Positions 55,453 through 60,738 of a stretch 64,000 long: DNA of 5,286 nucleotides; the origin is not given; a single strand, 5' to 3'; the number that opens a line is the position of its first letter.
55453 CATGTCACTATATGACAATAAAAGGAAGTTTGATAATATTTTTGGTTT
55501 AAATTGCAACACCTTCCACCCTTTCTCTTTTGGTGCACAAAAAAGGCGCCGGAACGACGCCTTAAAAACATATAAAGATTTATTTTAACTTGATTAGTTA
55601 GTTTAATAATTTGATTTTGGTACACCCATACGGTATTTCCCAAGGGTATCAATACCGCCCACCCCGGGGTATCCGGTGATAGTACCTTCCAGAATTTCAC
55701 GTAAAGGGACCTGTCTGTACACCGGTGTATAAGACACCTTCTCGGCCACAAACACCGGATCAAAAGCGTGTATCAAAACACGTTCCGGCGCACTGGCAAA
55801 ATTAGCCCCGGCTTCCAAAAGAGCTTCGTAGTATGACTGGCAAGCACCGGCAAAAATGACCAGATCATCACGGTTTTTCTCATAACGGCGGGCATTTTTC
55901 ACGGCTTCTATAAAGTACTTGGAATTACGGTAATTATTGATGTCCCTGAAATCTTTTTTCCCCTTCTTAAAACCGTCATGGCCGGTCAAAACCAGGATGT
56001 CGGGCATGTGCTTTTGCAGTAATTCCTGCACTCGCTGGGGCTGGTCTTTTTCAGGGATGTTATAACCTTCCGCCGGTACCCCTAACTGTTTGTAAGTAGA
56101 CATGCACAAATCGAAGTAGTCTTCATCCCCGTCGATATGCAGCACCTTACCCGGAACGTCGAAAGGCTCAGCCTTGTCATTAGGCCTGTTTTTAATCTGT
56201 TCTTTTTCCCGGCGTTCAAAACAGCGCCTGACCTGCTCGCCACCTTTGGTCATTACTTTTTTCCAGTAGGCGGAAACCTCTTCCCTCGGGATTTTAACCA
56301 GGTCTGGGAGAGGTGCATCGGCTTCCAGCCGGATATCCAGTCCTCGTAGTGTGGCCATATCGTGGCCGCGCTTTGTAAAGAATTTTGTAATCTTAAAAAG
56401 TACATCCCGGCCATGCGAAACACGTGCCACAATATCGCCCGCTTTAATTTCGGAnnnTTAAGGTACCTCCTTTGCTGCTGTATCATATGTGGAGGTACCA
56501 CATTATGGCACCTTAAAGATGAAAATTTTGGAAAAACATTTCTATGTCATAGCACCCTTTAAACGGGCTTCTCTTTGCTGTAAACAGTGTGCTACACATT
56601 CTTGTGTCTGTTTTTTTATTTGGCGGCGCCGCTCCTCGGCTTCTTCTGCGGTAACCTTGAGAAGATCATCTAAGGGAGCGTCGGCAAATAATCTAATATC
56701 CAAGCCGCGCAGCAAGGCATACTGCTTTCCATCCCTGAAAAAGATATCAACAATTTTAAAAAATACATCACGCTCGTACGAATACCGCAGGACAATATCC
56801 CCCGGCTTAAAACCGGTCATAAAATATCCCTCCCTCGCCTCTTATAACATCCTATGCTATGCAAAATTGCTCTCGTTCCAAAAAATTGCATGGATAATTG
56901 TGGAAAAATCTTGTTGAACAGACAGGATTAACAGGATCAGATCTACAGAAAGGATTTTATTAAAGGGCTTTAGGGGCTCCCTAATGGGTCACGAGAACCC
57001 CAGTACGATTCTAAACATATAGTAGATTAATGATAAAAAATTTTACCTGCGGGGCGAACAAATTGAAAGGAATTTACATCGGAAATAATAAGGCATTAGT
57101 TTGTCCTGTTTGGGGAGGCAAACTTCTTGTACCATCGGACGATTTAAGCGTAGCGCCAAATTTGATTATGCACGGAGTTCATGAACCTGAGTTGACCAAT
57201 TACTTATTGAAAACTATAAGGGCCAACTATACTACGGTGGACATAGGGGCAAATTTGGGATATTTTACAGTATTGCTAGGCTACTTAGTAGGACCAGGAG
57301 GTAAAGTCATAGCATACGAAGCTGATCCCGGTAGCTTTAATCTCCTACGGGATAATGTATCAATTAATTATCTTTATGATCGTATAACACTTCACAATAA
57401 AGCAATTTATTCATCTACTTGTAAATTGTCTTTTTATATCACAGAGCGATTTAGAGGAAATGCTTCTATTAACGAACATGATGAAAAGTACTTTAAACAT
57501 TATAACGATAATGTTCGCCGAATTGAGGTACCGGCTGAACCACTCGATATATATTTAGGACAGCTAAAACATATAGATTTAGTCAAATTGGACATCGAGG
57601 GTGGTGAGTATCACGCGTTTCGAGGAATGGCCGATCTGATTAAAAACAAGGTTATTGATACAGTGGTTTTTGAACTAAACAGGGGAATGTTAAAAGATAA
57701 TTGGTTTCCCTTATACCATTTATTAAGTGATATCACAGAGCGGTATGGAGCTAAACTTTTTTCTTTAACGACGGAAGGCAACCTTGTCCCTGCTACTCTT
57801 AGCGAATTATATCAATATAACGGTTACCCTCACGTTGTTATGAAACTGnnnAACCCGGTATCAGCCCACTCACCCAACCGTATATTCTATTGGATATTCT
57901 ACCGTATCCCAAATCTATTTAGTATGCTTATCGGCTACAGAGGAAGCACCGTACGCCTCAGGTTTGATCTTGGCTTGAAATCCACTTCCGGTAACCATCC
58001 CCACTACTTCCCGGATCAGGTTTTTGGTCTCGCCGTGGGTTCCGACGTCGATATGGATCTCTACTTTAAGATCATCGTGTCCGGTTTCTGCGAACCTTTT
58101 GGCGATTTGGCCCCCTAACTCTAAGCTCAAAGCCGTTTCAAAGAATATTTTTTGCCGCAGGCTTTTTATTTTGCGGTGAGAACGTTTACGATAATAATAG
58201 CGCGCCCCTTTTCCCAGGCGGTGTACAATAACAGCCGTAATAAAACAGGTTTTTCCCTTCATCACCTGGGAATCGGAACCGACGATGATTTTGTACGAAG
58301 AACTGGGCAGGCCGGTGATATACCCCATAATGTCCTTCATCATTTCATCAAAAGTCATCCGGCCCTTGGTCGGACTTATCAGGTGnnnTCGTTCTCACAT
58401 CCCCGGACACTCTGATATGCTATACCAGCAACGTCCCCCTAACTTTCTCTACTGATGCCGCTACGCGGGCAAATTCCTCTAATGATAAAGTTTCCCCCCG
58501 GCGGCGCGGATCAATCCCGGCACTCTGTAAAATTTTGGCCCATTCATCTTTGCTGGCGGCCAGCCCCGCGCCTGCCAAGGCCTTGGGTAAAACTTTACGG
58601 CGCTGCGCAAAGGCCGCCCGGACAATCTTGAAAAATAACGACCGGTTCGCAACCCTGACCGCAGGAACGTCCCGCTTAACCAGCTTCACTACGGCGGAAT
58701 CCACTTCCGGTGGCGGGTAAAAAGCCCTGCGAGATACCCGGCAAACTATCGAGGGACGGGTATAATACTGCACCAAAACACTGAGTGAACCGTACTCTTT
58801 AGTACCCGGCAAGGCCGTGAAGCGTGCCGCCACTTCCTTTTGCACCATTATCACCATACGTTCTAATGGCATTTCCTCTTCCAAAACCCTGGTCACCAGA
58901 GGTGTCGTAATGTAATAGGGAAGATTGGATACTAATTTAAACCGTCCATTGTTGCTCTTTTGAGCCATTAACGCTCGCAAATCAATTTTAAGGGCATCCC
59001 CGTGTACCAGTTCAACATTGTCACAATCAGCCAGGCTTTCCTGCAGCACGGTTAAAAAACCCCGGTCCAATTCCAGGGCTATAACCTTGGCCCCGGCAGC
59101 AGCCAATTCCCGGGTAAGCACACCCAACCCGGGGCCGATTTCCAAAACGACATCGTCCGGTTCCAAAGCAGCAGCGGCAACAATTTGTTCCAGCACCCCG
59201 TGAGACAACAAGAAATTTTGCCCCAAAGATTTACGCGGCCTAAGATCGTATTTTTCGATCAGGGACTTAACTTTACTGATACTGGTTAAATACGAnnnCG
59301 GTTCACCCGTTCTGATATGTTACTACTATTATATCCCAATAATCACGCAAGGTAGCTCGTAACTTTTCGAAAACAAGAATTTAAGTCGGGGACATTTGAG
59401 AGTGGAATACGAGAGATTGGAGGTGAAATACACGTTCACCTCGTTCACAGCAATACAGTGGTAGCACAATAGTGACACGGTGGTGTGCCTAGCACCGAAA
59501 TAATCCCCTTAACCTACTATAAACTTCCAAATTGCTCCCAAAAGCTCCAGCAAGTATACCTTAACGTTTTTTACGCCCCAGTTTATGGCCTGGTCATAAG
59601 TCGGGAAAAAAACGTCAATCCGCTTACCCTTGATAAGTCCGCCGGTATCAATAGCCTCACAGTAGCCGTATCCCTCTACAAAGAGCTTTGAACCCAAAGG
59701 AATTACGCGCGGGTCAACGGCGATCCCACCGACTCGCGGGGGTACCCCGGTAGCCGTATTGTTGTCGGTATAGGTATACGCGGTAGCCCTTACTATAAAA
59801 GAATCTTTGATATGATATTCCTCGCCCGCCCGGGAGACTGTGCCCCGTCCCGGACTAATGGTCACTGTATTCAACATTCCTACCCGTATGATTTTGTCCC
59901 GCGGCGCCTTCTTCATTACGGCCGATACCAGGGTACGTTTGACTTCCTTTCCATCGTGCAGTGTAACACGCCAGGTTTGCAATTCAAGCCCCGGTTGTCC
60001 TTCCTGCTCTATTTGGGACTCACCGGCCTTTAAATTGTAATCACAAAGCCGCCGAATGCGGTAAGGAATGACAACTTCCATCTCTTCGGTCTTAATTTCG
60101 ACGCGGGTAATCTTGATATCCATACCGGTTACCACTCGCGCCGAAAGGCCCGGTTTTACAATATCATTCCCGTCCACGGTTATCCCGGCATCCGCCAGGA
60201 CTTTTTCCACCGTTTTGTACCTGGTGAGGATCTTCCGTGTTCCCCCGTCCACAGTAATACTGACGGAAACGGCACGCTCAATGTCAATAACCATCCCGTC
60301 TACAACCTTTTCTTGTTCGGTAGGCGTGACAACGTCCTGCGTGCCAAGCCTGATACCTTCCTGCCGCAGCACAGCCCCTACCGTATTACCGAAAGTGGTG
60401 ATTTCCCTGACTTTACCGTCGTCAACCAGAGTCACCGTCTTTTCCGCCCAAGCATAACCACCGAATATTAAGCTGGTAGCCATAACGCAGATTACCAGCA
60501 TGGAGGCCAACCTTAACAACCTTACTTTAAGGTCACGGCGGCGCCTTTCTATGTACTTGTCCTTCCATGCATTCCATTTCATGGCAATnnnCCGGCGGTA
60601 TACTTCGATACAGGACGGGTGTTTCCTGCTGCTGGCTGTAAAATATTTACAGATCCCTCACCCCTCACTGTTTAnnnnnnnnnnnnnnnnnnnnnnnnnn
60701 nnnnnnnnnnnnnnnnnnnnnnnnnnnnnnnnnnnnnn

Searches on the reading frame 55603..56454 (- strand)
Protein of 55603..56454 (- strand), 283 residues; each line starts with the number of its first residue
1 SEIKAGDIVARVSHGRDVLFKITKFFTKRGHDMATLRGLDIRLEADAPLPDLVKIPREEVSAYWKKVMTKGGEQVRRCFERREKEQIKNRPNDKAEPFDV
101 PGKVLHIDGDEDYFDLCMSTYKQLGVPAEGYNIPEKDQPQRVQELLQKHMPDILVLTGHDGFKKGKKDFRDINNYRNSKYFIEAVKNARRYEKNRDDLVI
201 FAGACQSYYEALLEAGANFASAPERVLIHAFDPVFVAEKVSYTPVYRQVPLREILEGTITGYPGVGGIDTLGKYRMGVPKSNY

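Call 10: search_protein_families(library=pfam, proteins=[window:55603-56454:-], max_evalue=0.001)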
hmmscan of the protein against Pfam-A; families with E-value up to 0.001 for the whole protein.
window:55603-56454:- (283 aa): 1 family
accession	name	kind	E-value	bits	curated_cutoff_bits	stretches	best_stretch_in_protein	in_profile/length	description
PF05582.17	Peptidase_U57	-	6.4e-120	400.1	25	1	4-279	1-280/280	YabG peptidase U57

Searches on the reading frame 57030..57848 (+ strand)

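Call 10: search_protein_families(library=pfam, proteins=[window:57030-57848:+], max_evalue=0.001)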
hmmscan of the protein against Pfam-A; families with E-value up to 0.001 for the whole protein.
window:57030-57848:+ (273 aa): 2 families
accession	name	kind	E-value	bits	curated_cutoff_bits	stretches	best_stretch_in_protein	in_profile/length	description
PF05050.19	Methyltransf_21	-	2.3e-17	64.1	22.7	1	71-225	1-156/173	Methyltransferase FkbM domain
PF02475.24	TRM5-TYW2_MTfase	-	5.6e-05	23.6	28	1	58-120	29-90/164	TRM5/TYW2 methyltransferase domain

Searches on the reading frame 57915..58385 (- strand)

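Call 10: search_protein_families(library=pfam, proteins=[window:57915-58385:-], max_evalue=0.001)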
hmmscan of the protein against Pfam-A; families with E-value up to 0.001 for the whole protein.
window:57915-58385:- (156 aa): 1 family
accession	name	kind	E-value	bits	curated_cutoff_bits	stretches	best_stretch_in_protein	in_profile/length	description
PF04308.18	RNaseH_like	-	4.9e-61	205.3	25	1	14-156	1-145/145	Ribonuclease H-like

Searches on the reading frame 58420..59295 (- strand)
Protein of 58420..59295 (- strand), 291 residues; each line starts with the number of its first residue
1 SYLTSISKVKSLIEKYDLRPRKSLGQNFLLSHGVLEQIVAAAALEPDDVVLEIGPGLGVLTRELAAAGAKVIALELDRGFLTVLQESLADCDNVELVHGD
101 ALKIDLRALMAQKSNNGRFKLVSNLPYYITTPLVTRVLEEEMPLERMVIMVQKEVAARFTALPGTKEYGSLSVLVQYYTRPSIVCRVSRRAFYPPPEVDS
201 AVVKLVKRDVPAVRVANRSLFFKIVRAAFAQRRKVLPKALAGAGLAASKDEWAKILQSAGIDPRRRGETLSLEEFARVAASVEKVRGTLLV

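Call 10: search_protein_families(library=pfam, proteins=[window:58420-59295:-], max_evalue=0.001)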
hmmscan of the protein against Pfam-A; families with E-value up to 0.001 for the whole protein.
window:58420-59295:- (291 aa): 3 families
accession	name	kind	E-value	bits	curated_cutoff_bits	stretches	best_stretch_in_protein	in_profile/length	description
PF00398.26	RrnaAD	-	4e-64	216.7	24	1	21-275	5-260/263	Ribosomal RNA adenine dimethylase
PF13649.12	Methyltransf_25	-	9.9e-07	29.8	27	1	50-106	1-60/97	Methyltransferase domain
PF08241.18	Methyltransf_11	-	4.6e-05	24.4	21.2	1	51-107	1-57/95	Methyltransferase domain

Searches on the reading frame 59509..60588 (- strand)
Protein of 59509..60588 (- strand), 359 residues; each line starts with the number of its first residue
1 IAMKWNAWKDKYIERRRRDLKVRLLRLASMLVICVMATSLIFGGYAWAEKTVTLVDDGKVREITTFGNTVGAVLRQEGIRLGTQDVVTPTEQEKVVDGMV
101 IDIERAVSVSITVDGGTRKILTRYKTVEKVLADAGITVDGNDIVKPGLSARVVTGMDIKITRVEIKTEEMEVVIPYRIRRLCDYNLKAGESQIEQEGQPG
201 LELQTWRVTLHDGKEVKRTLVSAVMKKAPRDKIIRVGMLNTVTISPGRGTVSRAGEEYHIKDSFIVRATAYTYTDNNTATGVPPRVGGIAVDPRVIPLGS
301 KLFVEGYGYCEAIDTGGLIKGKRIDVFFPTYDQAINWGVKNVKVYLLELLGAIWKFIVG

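Call 10: search_protein_families(library=pfam, proteins=[window:59509-60588:-], max_evalue=0.001)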
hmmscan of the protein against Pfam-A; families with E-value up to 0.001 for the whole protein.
window:59509-60588:- (359 aa): 3 families
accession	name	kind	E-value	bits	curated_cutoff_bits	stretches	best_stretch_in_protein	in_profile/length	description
PF03990.20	DUF348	-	2.8e-24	85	24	2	52-89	1-38/41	G5-linked-Ubiquitin-like domain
PF06725.17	3D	-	9.4e-21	74.3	23.8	1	289-348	3-72/72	3D domain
PF07501.17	G5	-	1.1e-18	67.7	23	1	166-237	2-73/75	G5 domain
